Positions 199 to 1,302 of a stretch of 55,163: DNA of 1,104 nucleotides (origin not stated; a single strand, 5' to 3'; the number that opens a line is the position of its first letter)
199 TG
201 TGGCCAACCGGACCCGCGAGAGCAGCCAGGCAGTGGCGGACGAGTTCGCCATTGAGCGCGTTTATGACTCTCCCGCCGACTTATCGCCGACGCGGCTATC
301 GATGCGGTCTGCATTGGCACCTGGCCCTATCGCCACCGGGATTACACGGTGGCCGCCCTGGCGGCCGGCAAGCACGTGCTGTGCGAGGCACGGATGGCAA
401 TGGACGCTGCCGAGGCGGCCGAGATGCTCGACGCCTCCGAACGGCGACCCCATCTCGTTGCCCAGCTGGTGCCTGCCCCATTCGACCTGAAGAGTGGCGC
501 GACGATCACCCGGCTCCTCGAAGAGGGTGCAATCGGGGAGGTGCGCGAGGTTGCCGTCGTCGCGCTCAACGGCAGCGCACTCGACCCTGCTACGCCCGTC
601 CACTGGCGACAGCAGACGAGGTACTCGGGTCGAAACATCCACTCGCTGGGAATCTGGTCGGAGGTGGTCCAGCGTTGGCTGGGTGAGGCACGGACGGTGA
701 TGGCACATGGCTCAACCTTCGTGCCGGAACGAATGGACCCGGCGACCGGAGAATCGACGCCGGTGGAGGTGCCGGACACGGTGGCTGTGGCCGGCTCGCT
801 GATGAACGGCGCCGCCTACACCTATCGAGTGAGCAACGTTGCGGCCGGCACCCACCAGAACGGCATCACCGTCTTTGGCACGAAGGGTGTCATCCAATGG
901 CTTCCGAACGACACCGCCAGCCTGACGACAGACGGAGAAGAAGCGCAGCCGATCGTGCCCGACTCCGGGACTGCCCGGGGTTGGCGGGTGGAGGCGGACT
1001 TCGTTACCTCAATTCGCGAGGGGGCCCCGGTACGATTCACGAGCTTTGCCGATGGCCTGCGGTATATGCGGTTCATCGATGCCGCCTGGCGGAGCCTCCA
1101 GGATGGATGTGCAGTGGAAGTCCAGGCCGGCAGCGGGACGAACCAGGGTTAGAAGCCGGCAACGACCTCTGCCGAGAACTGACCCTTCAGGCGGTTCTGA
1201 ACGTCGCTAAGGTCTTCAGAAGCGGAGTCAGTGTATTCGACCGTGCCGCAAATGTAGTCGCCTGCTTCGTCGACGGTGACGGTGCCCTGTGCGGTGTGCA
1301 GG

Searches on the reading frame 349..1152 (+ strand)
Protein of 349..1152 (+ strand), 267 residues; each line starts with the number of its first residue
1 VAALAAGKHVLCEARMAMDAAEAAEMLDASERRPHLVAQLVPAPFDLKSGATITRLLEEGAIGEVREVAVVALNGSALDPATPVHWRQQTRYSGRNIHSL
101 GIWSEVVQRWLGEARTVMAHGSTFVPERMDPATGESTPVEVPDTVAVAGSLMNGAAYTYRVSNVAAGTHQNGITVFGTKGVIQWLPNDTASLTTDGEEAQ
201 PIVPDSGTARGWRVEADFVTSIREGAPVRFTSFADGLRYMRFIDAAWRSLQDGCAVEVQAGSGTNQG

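Call 42: find_encoding_contigs(protein=window:349-1152:+, flank=10000, max_places=3)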
Protein window:349-1152:+ (267 aa): no gene with exactly this product is on record in the collection.
